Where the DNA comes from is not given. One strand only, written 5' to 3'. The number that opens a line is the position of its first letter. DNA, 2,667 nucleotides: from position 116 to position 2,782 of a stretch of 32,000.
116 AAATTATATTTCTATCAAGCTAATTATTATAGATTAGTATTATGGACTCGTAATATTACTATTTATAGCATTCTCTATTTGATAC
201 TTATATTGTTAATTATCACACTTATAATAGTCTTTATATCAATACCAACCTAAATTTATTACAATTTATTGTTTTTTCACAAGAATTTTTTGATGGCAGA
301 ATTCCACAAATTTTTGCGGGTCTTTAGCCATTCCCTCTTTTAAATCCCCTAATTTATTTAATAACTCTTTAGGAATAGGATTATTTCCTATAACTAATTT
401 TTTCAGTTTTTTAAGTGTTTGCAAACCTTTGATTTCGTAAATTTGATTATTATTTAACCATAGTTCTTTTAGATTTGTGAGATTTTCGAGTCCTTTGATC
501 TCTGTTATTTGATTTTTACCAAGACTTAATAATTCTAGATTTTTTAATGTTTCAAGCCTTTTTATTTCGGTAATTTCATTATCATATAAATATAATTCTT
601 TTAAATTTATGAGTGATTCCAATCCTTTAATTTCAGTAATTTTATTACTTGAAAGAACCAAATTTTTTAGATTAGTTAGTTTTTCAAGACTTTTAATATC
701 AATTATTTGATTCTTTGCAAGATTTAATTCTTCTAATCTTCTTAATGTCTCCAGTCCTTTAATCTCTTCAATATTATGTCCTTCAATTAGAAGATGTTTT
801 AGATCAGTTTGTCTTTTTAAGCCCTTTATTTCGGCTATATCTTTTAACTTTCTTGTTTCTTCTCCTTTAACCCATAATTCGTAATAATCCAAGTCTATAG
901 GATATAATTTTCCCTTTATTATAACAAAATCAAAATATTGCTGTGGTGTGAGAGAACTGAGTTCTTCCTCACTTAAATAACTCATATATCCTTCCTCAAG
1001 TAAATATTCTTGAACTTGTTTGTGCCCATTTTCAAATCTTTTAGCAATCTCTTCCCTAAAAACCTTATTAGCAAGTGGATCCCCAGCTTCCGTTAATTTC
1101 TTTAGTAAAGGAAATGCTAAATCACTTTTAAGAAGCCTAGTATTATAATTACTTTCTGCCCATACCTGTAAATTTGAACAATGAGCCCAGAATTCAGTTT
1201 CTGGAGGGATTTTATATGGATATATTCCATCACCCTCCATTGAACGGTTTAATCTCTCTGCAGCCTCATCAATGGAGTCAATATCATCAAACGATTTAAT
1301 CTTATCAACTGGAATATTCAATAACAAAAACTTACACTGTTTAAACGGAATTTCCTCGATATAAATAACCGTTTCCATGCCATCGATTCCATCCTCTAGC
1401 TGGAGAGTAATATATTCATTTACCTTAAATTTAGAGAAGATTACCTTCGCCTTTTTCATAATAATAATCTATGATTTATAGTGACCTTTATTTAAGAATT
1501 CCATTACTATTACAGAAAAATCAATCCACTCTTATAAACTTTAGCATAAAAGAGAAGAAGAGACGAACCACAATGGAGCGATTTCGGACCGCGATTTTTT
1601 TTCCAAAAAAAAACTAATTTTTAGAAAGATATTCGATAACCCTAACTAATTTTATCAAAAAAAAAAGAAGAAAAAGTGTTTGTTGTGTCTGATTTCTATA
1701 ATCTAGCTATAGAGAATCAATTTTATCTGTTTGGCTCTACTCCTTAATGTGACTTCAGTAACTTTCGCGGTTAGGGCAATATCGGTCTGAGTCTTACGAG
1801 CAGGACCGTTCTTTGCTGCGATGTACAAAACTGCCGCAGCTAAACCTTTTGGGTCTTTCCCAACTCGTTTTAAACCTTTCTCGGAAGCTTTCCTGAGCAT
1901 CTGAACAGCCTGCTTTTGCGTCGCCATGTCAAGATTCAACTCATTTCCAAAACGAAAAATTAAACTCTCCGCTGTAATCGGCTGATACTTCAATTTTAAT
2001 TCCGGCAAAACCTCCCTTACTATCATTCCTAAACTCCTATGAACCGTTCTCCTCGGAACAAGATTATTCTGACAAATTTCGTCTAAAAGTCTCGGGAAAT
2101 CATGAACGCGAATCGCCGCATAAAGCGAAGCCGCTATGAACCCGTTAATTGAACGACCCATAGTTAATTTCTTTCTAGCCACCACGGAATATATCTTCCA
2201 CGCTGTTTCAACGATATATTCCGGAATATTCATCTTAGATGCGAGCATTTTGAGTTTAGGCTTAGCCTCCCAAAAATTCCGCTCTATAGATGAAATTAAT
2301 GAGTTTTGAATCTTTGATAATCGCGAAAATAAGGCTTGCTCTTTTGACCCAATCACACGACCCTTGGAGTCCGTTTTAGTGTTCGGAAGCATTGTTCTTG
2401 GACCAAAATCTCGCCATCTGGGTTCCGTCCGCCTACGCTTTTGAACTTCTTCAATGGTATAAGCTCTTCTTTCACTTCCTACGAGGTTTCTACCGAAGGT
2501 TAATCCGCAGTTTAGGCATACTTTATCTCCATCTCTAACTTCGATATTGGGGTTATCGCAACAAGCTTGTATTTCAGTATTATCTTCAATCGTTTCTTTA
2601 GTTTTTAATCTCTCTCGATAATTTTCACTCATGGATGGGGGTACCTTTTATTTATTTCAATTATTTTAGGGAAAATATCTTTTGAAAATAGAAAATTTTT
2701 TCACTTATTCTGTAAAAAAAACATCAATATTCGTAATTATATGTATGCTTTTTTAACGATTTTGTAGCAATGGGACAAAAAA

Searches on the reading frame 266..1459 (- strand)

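Call 8: search_protein_families(library=pfam, proteins=[window:266-1459:-])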
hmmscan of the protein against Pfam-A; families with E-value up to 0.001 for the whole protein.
window:266-1459:- (397 aa): 6 families
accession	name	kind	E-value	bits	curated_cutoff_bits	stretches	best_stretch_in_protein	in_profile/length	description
PF12799.13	LRR_4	-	8.4e-26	89.9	27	3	241-281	2-43/44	Leucine Rich repeats (2 copies)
PF13855.12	LRR_8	-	2.4e-13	50.1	27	3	262-318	1-61/61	Leucine rich repeat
PF14580.12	LRR_9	-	7.6e-11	42.3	30.5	2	291-363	49-126/175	Leucine-rich repeat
PF23952.1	LRR_EndoS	-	8.8e-09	36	27.9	0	317-366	13-61/116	Endo-beta-N-acetylglucosaminidase EndoS LRR domain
PF00560.39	LRR_1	-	3.9e-05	23.4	20.6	0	329-341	1-13/23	Leucine Rich Repeat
PF23598.1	LRR_14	-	4.6e-05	22.8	40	1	232-360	14-149/353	Leucine-rich repeat region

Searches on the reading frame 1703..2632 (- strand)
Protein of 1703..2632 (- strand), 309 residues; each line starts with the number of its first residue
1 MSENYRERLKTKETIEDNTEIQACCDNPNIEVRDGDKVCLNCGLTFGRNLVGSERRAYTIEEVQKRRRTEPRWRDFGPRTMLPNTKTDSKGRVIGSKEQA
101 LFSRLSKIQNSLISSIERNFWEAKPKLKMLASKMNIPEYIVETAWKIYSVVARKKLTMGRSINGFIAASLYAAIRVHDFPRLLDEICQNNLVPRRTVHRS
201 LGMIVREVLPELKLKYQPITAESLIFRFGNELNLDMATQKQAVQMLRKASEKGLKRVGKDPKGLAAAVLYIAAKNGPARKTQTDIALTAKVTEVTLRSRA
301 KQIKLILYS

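Call 8: search_protein_families(library=pfam, proteins=[window:1703-2632:-])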
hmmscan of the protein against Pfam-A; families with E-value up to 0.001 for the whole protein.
window:1703-2632:- (309 aa): 1 family
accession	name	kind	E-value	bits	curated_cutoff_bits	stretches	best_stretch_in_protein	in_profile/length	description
PF00382.24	TFIIB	-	5.1e-32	110.2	23.6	2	118-204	3-89/92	Transcription factor TFIIB repeat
